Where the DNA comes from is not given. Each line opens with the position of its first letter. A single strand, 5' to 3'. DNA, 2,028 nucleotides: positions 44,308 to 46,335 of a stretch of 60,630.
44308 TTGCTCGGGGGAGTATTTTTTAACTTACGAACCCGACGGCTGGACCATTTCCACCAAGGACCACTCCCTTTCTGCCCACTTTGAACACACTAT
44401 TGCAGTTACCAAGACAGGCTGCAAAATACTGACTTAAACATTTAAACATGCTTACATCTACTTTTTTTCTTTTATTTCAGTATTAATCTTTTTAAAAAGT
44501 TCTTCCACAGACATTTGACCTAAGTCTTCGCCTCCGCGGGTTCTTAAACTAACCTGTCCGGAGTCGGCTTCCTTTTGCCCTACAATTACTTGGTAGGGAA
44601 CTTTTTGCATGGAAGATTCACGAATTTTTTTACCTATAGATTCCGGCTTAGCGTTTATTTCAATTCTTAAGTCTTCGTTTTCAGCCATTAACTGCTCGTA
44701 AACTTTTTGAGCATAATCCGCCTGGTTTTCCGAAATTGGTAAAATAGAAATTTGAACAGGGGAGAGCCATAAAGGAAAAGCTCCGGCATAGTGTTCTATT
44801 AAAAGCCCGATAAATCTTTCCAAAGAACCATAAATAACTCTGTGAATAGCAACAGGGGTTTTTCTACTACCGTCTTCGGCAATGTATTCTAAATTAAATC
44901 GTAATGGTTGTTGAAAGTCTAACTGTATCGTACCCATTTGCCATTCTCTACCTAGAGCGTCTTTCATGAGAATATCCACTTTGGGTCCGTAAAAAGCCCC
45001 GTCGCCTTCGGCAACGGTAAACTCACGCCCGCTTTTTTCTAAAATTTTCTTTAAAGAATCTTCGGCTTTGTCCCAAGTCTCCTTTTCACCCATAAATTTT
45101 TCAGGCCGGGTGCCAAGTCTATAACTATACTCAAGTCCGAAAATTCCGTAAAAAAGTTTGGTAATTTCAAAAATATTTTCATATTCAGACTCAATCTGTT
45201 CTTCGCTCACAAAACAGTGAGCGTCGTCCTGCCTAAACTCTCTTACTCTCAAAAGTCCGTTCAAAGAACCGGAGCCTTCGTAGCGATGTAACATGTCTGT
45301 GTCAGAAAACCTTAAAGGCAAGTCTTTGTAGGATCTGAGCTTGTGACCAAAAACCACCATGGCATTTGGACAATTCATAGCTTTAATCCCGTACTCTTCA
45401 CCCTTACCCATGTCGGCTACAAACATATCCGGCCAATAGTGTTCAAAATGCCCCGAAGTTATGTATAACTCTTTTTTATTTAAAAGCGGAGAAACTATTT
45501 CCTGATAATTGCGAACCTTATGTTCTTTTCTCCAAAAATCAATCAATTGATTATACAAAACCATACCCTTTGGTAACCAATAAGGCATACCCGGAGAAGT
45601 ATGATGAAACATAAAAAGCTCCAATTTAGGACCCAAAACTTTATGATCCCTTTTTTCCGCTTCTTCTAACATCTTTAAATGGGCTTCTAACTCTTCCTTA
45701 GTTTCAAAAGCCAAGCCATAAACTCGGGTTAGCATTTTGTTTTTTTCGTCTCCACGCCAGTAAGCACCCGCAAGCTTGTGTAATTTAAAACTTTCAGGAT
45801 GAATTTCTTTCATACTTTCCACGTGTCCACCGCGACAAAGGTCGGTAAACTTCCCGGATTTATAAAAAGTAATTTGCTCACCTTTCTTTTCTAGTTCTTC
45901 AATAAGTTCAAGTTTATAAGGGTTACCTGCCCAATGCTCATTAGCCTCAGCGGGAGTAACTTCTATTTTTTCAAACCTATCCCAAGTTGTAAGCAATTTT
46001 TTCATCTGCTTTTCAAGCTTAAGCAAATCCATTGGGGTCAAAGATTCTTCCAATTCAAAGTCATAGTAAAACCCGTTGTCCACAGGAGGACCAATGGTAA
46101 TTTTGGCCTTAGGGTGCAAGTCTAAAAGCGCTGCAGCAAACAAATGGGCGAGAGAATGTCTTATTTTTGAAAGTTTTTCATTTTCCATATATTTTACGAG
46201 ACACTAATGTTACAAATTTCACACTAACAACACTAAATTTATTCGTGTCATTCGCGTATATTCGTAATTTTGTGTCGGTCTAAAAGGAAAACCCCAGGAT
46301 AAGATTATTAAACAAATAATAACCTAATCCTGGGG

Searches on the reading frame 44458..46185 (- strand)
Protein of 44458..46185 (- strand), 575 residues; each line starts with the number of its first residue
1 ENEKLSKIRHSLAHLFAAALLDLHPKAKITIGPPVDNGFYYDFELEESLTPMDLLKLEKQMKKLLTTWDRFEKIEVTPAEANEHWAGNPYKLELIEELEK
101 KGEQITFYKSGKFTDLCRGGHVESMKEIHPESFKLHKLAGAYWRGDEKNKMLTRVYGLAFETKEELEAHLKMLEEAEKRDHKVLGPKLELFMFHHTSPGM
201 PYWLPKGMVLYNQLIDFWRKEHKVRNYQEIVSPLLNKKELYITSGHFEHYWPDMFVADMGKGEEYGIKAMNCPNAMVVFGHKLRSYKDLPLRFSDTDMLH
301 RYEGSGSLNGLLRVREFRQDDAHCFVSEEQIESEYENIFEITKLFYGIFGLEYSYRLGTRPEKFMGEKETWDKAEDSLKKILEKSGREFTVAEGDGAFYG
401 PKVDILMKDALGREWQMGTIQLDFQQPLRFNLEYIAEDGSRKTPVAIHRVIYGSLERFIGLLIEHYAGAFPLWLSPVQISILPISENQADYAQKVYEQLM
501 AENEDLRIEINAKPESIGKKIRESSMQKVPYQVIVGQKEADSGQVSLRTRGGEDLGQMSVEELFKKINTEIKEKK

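Call 24: search_protein_families(library=pfam, proteins=[window:44458-46185:-], max_evalue=0.001)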
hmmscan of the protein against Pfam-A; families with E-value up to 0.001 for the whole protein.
window:44458-46185:- (575 aa): 3 families
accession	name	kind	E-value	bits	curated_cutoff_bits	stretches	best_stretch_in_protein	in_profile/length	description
PF00587.30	tRNA-synt_2b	-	1.7e-42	145.9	29.3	1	261-466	7-179/179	tRNA synthetase class II core domain (G, H, P, S and T)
PF03129.25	HGTP_anticodon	-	1.1e-20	74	21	1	478-568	1-92/94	Anticodon binding domain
PF07973.19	tRNA_SAD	-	3.3e-10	40.2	24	1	105-156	1-44/44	Threonyl and Alanyl tRNA synthetase second additional domain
